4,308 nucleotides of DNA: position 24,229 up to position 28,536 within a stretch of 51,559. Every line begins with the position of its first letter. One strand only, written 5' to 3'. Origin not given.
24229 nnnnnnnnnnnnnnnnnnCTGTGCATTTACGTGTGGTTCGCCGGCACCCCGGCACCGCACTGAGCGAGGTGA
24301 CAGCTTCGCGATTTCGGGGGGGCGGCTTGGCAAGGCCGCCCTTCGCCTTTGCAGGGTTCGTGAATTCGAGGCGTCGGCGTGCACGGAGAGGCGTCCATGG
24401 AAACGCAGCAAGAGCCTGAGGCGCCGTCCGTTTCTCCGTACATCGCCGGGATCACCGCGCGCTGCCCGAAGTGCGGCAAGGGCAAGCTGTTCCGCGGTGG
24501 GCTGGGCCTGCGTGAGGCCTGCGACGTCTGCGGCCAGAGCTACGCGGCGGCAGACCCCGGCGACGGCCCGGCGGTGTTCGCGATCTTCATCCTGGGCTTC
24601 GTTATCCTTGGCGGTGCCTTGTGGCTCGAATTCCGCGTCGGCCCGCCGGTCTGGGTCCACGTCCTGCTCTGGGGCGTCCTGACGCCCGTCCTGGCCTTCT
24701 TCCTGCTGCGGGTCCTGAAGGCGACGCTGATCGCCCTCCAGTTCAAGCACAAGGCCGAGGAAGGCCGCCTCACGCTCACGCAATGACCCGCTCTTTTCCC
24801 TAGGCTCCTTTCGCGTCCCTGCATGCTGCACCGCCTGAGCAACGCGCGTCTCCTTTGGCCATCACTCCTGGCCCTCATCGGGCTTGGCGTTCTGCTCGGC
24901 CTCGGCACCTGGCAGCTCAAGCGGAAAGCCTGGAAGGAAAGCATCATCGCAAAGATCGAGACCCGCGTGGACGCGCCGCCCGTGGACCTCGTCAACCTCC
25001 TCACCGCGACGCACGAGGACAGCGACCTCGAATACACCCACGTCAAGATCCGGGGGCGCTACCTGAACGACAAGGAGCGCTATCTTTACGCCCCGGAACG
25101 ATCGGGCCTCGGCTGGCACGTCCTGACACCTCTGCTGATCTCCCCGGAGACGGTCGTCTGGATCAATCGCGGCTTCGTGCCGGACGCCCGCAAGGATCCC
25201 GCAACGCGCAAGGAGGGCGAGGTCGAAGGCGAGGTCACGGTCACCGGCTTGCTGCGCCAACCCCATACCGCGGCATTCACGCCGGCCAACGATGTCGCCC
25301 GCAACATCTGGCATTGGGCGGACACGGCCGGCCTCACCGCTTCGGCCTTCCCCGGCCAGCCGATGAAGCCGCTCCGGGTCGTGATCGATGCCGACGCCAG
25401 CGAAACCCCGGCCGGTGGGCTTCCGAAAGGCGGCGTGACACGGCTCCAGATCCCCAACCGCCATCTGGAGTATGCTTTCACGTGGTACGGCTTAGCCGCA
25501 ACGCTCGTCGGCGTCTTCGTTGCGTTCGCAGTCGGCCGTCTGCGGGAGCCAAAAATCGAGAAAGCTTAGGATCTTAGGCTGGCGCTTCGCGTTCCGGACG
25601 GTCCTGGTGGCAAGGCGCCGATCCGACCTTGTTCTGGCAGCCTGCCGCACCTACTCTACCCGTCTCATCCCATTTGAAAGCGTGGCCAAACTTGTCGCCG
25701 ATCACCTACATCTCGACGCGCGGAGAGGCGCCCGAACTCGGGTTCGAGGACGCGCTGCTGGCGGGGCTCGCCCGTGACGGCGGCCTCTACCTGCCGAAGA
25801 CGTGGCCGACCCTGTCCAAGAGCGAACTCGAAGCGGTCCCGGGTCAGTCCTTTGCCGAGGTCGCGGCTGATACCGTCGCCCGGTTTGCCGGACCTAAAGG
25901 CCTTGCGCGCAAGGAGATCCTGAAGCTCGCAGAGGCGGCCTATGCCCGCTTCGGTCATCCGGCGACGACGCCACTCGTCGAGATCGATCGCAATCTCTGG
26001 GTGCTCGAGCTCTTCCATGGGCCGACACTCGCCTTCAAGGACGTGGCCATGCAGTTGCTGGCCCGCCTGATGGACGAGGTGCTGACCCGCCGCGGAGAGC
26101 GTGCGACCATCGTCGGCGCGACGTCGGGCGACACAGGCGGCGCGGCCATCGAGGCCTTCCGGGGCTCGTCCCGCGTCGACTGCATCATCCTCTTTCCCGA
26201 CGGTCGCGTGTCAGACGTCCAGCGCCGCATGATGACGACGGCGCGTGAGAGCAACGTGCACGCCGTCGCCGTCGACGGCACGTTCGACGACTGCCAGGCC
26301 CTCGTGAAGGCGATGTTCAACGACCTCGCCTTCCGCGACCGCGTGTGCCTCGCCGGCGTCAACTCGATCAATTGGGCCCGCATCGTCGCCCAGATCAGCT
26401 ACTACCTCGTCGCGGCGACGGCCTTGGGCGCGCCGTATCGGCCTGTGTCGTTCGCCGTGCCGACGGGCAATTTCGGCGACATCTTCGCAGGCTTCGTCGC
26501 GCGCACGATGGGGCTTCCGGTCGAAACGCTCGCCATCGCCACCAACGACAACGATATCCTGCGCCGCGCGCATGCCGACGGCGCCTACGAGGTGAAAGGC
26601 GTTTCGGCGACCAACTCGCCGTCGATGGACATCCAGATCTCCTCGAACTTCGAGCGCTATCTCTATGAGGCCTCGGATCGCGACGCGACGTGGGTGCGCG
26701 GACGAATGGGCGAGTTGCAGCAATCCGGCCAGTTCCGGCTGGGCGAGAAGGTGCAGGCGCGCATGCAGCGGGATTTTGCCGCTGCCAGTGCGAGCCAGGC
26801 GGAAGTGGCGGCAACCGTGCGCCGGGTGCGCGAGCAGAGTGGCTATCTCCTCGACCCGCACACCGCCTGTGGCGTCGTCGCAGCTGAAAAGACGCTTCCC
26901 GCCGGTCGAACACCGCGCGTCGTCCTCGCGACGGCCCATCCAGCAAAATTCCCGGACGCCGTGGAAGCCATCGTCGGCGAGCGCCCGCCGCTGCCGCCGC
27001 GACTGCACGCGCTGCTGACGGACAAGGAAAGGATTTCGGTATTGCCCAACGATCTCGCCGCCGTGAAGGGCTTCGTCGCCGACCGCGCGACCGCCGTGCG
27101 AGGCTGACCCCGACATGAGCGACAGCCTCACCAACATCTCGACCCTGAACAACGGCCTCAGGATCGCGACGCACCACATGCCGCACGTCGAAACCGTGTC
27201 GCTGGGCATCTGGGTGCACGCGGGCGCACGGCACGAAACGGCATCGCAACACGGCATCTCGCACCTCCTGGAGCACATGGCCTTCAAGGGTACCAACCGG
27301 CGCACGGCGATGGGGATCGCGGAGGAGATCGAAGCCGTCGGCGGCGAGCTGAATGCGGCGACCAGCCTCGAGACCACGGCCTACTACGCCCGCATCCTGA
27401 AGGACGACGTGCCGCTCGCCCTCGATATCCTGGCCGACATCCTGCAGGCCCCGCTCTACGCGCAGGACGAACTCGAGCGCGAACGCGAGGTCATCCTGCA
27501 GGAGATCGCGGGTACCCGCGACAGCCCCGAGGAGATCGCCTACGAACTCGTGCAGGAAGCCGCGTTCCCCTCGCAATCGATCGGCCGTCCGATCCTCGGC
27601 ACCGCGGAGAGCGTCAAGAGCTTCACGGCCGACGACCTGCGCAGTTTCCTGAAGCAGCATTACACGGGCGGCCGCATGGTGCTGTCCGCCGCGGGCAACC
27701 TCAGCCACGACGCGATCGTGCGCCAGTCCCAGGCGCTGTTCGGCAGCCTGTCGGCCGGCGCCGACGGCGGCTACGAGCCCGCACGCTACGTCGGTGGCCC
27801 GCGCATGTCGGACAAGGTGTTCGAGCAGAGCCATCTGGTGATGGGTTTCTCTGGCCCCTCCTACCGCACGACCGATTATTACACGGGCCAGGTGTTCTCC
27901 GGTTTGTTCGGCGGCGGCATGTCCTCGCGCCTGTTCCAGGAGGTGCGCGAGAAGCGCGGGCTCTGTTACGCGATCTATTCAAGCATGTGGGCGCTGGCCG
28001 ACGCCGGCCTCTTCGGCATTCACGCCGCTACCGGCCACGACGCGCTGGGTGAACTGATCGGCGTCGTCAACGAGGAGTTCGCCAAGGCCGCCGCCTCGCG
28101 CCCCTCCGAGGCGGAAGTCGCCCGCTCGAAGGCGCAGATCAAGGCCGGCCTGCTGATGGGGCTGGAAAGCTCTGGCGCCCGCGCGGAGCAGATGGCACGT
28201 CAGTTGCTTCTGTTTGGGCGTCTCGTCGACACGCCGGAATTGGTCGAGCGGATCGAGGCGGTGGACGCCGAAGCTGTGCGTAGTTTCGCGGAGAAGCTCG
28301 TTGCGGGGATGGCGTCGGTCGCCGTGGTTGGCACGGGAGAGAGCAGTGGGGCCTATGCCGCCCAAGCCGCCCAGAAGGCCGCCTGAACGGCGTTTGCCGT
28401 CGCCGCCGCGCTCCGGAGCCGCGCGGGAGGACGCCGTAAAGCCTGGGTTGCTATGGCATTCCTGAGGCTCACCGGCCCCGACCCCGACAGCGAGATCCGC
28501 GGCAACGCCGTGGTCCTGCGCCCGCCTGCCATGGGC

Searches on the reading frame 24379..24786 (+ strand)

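Call 31: search_protein_families(library=pfam, proteins=[window:24379-24786:+], max_evalue=0.001)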
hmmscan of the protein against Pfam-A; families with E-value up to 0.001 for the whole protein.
window:24379-24786:+ (135 aa): 1 family
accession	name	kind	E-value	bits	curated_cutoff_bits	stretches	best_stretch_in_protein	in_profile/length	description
PF06170.17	DUF983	-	2.6e-28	98.6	22.6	1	38-122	1-85/85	Protein of unknown function (DUF983)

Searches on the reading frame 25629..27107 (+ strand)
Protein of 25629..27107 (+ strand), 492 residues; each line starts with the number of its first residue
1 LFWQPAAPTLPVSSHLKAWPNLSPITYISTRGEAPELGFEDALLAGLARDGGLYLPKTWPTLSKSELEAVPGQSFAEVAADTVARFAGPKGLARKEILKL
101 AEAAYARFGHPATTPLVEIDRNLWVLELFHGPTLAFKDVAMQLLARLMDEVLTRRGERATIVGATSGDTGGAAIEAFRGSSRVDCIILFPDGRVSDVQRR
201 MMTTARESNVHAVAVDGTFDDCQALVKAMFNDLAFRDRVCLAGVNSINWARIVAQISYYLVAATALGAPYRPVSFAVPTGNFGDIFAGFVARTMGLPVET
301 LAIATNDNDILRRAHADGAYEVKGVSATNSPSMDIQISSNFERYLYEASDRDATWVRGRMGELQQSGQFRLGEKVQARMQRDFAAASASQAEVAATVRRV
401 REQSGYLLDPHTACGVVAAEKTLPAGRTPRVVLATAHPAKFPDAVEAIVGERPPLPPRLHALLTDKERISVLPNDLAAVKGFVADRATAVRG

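Call 32: search_protein_families(library=pfam, proteins=[window:25629-27107:+], max_evalue=0.001)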
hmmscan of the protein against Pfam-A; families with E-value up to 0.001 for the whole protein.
window:25629-27107:+ (492 aa): 3 families
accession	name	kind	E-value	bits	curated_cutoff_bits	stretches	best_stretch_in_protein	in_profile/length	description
PF14821.11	Thr_synth_N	-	9.8e-22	77.3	25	1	26-105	1-79/79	Threonine synthase N terminus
PF00291.31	PALP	-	4.2e-21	76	35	1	112-422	6-277/295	Pyridoxal-phosphate dependent enzyme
PF24857.1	THR4_C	-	3.9e-10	40.2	27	1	412-483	1-83/85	Threonine synthase, C-terminal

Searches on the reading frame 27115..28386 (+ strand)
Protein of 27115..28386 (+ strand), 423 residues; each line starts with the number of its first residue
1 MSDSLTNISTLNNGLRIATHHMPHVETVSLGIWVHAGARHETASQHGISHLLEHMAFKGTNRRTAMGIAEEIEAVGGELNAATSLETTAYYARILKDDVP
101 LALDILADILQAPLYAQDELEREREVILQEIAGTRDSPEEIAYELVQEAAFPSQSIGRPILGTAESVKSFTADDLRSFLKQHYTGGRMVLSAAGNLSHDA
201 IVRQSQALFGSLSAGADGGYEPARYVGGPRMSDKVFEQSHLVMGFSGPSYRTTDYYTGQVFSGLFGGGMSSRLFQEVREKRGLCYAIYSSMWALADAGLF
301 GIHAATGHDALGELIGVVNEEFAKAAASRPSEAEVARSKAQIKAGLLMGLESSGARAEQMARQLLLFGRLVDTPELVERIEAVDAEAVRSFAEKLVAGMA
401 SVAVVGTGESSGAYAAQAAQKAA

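Call 32: search_protein_families(library=pfam, proteins=[window:27115-28386:+], max_evalue=0.001)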
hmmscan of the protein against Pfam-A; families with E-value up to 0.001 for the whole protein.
window:27115-28386:+ (423 aa): 2 families
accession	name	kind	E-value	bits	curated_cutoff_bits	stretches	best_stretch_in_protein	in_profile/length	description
PF00675.25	Peptidase_M16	-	5.9e-43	146.8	22.3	1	16-163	1-148/149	Insulinase (Peptidase family M16)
PF05193.26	Peptidase_M16_C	-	7.1e-40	137.2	23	1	169-341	1-180/181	Peptidase M16 inactive domain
